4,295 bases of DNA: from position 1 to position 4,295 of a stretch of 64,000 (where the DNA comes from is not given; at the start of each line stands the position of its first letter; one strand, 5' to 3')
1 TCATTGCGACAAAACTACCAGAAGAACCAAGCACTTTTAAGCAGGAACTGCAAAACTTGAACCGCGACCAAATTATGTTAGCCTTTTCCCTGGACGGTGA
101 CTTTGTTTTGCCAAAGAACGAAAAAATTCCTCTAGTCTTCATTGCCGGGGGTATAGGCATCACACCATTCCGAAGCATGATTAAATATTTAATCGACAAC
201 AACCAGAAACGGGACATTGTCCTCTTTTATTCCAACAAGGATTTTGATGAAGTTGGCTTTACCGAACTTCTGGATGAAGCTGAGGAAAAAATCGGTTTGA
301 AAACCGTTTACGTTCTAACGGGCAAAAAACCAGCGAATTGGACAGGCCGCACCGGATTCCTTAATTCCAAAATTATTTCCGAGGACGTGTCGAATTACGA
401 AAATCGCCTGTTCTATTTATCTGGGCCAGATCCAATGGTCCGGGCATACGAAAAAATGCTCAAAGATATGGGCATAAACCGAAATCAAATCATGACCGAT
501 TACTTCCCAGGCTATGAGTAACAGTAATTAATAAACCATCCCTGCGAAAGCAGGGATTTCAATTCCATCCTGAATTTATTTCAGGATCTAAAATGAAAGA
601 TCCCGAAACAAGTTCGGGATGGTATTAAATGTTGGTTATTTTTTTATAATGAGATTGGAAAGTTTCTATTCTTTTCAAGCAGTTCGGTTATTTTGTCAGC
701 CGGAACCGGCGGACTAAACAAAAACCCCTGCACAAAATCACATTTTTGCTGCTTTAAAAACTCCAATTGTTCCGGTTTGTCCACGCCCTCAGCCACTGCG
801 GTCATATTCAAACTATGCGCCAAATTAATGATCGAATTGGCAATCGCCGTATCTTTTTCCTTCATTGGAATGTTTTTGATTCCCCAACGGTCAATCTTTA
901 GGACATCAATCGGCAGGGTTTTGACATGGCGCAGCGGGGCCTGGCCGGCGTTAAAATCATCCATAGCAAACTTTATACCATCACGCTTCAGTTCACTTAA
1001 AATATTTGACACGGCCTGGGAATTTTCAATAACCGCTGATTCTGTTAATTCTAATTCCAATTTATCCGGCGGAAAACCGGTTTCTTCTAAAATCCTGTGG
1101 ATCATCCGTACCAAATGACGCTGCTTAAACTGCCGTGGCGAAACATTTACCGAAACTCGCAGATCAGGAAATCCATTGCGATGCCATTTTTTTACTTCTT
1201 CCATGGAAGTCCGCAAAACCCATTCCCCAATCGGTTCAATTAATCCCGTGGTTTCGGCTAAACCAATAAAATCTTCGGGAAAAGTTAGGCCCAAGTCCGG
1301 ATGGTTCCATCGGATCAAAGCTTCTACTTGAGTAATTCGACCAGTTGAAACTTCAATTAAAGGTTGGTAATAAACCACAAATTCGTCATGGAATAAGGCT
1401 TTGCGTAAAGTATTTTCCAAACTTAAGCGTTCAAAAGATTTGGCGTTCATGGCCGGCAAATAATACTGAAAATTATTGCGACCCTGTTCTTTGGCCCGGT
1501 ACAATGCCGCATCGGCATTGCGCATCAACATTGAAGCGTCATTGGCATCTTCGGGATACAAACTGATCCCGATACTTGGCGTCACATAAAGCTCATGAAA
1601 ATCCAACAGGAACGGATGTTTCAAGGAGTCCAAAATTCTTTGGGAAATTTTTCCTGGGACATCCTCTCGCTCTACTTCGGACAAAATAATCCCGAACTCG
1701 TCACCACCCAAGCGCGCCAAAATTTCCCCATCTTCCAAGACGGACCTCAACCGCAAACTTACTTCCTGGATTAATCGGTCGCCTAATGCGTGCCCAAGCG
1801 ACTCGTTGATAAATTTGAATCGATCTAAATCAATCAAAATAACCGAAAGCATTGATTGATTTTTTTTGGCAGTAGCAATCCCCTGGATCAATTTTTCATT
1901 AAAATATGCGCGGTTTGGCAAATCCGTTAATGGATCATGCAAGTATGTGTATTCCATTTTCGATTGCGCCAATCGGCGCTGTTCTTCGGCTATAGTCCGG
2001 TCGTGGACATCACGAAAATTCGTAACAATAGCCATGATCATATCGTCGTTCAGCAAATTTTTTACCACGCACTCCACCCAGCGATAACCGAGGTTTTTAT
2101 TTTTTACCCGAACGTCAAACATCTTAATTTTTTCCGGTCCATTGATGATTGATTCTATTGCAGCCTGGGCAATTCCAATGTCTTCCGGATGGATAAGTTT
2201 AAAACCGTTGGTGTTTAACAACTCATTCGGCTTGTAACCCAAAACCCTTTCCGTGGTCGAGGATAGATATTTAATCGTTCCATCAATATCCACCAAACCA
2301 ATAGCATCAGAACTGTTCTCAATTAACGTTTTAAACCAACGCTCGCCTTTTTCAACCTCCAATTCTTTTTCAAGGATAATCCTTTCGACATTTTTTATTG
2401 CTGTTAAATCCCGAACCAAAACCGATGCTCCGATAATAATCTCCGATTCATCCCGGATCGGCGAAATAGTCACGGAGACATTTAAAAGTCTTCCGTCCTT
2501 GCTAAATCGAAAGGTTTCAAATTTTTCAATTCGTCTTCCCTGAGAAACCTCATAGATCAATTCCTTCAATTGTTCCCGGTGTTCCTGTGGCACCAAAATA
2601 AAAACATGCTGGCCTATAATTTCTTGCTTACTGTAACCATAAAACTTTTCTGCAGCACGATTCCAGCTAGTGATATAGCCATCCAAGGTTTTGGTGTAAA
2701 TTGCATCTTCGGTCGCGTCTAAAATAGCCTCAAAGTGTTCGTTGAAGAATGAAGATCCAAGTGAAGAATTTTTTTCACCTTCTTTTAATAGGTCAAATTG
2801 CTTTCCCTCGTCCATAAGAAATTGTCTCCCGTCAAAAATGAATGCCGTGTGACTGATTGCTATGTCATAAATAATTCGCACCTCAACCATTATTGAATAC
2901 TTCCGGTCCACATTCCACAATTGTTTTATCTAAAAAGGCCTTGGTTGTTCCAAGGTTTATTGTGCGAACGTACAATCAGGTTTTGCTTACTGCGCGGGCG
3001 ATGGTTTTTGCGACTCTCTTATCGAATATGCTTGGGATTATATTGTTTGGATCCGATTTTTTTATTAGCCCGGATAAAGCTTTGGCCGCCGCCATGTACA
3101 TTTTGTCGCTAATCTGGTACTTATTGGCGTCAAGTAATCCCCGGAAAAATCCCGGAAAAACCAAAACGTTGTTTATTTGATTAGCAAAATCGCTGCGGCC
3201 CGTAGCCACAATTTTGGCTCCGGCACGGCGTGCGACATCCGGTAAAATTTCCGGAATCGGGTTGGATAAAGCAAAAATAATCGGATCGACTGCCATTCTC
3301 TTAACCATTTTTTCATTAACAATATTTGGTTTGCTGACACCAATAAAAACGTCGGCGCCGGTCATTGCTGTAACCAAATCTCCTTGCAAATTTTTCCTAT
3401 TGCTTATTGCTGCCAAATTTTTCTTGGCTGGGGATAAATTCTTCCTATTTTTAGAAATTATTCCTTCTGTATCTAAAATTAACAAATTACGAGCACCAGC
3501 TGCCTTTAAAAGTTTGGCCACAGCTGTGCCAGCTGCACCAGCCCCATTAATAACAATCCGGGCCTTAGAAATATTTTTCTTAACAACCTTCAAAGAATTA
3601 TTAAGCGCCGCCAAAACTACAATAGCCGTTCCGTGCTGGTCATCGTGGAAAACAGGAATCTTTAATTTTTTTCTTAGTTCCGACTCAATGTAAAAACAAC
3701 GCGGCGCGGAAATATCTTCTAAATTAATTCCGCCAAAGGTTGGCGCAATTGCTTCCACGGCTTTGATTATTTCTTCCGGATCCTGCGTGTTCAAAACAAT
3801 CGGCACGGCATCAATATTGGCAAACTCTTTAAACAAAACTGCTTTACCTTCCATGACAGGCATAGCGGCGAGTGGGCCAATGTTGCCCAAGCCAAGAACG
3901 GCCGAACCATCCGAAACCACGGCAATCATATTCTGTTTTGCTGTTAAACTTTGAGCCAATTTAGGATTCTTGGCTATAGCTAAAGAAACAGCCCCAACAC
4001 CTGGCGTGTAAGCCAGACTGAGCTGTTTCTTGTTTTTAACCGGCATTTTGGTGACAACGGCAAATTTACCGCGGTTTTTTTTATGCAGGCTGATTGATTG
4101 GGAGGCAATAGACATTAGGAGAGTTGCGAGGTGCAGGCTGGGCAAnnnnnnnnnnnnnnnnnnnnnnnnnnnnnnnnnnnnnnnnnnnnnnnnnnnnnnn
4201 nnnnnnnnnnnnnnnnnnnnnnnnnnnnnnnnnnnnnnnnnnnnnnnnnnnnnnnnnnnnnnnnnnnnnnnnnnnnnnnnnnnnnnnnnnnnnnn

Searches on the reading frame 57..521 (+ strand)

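Call 70: search_protein_families(library=pfam, proteins=[window:57-521:+], max_evalue=0.00001)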
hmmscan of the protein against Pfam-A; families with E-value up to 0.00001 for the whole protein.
window:57-521:+ (154 aa): 1 family
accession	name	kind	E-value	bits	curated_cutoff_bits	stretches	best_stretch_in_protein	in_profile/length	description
PF00175.26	NAD_binding_1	-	3e-19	70.1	22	1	28-132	1-108/109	Oxidoreductase NAD-binding domain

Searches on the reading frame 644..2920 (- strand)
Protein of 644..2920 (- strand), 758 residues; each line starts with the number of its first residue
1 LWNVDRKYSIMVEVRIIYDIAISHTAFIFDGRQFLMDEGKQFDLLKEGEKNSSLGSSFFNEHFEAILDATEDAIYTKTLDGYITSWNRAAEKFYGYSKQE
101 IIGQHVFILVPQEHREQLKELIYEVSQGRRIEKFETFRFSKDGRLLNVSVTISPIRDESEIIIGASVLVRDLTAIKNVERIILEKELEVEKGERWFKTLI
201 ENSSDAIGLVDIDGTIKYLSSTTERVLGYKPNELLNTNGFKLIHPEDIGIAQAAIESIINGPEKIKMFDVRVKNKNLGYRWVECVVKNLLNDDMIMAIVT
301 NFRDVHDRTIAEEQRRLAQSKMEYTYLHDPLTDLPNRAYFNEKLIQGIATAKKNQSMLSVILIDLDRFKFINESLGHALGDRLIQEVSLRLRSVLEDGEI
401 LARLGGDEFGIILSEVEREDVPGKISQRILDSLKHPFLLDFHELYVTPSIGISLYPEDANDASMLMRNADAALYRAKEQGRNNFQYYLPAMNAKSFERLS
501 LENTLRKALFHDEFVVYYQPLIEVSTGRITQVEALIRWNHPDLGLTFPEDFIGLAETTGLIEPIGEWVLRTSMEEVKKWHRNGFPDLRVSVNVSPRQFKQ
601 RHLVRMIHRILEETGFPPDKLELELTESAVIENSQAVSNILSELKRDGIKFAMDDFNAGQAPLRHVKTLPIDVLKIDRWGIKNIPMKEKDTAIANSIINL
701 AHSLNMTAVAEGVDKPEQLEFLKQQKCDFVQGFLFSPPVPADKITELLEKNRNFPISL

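Call 70: search_protein_families(library=pfam, proteins=[window:644-2920:-], max_evalue=0.00001)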
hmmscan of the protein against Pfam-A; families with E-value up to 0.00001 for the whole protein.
window:644-2920:- (758 aa): 7 families
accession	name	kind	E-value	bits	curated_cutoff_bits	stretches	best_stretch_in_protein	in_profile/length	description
PF00563.25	EAL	-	1.2e-70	238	31.3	1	503-738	2-236/236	EAL domain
PF00990.26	GGDEF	-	9.8e-48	162.4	23.8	1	327-483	2-161/161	Diguanylate cyclase, GGDEF domain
PF00989.32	PAS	-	3.3e-32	111.3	22.6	2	61-171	1-112/113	PAS fold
PF13426.13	PAS_9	-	2.1e-24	86.2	27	2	72-174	2-103/103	PAS domain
PF08448.16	PAS_4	-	4e-23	82.2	23.1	1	67-174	1-107/110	PAS fold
PF08447.18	PAS_3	-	2.4e-21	76.2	25.6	2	218-289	3-75/89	PAS fold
PF13188.13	PAS_8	-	9.9e-12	44.8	21.8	0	61-111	1-52/65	PAS domain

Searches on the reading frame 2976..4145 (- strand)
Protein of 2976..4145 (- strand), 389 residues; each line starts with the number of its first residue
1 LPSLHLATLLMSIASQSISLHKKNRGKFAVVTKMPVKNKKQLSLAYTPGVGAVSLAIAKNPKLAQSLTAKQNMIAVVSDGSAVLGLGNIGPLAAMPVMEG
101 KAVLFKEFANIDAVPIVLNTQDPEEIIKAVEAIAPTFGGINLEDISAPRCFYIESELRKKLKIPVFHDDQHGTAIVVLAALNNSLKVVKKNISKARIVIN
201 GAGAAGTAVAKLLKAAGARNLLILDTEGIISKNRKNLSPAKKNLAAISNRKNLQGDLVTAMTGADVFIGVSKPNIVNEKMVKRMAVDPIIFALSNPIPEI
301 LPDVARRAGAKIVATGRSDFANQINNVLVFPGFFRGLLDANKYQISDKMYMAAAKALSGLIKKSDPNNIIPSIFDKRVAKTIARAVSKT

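Call 70: search_protein_families(library=pfam, proteins=[window:2976-4145:-], max_evalue=0.00001)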
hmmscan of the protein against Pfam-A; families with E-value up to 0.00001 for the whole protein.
window:2976-4145:- (389 aa): 3 families
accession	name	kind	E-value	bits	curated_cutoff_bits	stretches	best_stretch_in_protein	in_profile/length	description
PF00390.24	malic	-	4.1e-30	105.4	23.1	1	28-158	4-182/182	Malic enzyme, N-terminal domain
PF03949.21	Malic_M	-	1.7e-25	90.2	23.5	1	172-388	3-255/258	Malic enzyme, NAD binding domain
PF00208.27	ELFV_dehydrog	-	4.9e-06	26.9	23.4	1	169-256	6-88/241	Glutamate/Leucine/Phenylalanine/Valine dehydrogenase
